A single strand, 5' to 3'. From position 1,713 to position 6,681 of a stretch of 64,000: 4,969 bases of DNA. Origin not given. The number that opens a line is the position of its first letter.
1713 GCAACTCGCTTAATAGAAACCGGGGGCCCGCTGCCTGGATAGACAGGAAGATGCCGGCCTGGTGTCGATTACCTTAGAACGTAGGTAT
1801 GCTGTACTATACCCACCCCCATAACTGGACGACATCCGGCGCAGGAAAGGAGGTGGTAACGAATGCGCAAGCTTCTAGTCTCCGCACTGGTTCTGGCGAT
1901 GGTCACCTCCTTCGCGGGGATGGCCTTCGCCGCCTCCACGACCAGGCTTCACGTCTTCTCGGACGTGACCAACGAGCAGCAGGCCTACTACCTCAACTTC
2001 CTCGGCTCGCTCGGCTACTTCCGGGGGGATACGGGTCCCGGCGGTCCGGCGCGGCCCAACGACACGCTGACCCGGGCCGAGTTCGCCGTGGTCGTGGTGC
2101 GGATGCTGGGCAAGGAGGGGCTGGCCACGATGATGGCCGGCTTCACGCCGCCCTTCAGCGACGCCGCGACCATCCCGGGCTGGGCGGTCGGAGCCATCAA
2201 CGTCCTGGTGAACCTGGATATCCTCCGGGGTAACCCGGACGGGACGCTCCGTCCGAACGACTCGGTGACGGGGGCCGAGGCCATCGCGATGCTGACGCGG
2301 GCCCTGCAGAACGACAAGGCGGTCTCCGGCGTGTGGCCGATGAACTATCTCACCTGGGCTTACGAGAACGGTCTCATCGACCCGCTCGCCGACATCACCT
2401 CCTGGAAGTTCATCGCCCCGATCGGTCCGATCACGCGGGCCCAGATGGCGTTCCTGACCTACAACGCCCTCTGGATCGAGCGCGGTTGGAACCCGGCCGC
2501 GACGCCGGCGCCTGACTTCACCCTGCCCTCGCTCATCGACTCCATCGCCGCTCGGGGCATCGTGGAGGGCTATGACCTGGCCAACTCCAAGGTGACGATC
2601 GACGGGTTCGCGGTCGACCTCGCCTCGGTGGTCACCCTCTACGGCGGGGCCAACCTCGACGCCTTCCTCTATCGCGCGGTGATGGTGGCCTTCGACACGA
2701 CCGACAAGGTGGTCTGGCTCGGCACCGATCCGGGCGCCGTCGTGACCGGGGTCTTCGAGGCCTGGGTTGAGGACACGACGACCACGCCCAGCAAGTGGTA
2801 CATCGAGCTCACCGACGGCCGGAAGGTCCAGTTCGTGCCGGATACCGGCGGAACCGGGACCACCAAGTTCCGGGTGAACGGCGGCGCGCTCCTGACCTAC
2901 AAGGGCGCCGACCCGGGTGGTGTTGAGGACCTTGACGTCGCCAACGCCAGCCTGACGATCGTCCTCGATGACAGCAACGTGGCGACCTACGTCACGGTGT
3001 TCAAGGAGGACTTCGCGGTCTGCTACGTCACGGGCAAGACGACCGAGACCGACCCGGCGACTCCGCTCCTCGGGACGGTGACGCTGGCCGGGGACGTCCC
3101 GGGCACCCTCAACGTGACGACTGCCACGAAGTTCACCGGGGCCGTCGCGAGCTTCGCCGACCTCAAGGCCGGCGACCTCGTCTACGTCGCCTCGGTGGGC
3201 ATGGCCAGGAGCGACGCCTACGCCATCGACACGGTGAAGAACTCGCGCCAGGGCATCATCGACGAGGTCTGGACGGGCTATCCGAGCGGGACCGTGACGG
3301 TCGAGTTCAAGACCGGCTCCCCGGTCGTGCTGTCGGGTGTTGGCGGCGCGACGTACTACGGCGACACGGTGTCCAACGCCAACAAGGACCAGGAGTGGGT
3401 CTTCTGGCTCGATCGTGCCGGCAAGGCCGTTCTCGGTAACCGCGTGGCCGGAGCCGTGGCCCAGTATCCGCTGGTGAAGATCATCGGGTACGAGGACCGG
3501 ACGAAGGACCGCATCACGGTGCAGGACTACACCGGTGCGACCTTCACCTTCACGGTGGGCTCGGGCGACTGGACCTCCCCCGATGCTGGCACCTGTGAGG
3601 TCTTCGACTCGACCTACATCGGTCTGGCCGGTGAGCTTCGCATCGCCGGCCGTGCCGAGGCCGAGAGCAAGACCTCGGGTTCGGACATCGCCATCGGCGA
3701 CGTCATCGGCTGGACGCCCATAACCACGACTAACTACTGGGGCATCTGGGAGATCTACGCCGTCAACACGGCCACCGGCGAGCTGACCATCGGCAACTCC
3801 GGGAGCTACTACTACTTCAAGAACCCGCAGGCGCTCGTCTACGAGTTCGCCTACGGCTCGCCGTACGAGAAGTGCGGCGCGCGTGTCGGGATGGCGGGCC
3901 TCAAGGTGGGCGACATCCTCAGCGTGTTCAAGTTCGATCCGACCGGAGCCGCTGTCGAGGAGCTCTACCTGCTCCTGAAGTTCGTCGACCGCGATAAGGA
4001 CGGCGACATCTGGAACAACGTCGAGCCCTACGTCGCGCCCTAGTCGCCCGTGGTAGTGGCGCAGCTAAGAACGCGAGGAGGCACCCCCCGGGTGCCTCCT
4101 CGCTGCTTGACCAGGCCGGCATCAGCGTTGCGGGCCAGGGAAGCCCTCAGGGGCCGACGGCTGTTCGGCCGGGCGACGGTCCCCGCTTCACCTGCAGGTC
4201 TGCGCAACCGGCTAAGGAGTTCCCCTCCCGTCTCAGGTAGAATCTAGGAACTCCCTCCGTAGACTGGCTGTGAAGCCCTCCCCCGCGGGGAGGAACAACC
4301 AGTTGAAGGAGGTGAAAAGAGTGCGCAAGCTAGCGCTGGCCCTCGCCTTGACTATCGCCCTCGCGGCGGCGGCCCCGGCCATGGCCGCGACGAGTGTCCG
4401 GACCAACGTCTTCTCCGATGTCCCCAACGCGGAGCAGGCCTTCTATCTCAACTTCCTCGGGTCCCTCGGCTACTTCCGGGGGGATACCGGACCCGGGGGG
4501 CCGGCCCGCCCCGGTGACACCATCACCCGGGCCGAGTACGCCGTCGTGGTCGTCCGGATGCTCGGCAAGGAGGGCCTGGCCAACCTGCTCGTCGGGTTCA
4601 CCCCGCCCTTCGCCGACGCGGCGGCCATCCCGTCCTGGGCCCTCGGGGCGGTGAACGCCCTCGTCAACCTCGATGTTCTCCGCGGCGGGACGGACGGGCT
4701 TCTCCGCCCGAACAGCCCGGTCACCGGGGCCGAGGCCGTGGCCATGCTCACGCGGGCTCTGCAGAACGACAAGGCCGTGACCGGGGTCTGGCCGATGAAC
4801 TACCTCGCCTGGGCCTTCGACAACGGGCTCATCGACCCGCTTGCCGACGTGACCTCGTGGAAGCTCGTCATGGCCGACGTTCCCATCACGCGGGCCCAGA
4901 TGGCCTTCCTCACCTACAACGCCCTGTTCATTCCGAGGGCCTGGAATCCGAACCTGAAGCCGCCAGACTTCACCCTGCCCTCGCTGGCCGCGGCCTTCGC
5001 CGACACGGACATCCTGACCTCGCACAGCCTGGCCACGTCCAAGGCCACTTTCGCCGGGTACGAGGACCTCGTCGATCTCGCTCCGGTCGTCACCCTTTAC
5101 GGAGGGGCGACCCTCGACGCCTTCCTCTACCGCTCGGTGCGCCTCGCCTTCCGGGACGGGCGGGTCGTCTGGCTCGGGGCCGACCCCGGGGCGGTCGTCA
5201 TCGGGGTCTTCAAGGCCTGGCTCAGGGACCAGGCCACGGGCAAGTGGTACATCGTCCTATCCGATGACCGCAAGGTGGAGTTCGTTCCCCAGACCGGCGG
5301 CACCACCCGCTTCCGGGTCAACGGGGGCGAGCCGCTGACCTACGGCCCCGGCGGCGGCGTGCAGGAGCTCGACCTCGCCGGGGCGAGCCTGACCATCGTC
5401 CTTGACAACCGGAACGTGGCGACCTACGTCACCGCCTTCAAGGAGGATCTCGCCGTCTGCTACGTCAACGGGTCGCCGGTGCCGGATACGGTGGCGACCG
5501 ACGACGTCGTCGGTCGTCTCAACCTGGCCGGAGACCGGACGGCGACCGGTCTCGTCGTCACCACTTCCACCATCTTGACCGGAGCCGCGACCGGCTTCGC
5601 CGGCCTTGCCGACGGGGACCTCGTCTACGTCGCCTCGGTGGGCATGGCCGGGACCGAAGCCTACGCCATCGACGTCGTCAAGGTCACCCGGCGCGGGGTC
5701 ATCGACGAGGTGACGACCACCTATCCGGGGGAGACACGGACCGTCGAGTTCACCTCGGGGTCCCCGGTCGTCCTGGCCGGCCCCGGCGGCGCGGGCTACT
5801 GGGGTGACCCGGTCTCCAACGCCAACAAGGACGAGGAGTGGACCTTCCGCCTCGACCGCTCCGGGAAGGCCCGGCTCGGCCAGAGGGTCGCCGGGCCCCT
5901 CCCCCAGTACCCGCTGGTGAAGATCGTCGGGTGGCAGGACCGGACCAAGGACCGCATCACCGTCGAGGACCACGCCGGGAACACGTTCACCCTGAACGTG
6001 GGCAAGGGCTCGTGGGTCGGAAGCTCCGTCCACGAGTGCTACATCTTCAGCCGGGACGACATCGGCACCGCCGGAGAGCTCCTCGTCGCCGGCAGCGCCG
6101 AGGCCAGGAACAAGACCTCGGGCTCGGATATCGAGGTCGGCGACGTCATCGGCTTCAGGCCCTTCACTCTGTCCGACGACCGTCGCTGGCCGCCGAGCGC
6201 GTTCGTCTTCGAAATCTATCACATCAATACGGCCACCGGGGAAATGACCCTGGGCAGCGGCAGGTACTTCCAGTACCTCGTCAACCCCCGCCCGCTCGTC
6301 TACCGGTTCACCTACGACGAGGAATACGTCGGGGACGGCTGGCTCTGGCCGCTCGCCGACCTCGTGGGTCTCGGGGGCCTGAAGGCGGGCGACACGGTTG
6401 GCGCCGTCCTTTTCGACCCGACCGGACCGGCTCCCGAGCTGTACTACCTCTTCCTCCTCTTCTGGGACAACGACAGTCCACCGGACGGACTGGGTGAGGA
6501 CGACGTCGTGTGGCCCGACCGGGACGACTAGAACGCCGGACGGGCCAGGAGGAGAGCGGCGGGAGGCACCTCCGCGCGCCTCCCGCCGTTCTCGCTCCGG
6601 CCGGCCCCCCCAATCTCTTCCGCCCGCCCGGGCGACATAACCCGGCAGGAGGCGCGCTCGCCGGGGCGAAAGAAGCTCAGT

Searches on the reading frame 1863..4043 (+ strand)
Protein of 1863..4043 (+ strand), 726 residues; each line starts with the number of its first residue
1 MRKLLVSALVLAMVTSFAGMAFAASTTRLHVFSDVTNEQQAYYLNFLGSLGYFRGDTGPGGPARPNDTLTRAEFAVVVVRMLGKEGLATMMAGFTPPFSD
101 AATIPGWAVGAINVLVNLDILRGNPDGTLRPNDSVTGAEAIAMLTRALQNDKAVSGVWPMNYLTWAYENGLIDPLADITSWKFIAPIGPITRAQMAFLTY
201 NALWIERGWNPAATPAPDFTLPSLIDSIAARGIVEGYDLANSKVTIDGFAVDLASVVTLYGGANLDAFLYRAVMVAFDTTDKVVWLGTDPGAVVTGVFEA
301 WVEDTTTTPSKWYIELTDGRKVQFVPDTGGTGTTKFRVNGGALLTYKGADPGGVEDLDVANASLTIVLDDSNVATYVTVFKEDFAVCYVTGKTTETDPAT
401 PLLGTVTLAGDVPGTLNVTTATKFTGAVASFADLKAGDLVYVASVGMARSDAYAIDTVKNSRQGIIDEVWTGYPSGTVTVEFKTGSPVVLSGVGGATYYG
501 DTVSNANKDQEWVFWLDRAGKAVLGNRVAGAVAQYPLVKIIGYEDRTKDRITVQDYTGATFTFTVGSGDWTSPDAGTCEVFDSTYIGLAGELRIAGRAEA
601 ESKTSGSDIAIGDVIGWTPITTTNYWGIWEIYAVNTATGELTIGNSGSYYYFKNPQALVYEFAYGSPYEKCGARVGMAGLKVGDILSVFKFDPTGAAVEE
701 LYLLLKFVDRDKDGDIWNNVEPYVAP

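Call 5: search_protein_families(library=pfam, proteins=[window:1863-4043:+], max_evalue=0.01)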
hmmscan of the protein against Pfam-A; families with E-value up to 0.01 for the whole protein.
window:1863-4043:+ (726 aa): 1 family
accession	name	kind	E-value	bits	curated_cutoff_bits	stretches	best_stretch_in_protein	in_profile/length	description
PF00395.25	SLH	-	9.1e-17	61.2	20.8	1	97-141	1-44/44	S-layer homology domain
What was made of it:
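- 1863..4043 (+): SLH paralogue b, 726 aa, with a signal peptide and an N-terminal SLH region. Candidate acceptor protein. Pfam SLH 61.2 bits (call 5).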

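Call 13: find_encoding_contigs(protein=window:1863-4043:+, flank=10000, max_places=4)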
Protein window:1863-4043:+ (726 aa): 1 contig read that carries it; 1 place shown.
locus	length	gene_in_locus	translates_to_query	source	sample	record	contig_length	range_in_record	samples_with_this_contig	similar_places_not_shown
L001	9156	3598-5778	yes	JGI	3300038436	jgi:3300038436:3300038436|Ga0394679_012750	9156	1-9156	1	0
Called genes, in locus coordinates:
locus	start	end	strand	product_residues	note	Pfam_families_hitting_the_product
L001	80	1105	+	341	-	-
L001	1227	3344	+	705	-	PF00395:SLH (faint)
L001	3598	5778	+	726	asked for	PF00395:SLH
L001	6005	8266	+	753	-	PF00395:SLH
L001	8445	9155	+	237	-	?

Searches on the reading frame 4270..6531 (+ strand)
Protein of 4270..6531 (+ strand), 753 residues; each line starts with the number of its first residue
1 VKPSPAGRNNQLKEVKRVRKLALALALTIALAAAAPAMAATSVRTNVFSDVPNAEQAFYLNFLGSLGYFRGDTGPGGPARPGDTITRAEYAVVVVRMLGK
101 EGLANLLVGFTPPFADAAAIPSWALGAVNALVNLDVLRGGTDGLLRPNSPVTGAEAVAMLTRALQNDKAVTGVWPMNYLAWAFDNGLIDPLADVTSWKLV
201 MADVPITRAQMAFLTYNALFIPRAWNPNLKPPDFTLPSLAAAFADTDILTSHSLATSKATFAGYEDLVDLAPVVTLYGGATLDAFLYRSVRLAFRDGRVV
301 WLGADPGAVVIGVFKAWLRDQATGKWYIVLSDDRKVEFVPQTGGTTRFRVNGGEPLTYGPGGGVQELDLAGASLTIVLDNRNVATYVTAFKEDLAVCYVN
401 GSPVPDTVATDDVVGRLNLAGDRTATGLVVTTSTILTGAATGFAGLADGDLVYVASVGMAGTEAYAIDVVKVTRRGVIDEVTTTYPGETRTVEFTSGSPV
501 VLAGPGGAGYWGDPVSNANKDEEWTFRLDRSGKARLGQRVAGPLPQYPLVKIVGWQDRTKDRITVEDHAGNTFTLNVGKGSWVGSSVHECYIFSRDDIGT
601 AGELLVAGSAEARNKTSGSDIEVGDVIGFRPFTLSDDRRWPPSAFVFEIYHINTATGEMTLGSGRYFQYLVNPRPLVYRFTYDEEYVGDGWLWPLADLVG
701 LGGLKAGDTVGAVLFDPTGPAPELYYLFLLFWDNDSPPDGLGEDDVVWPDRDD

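Call 5: search_protein_families(library=pfam, proteins=[window:4270-6531:+], max_evalue=0.01)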
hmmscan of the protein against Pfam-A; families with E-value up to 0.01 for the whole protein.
window:4270-6531:+ (753 aa): 1 family
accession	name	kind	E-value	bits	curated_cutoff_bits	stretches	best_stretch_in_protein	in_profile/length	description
PF00395.25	SLH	-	7.6e-14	51.8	20.8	1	113-156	1-43/44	S-layer homology domain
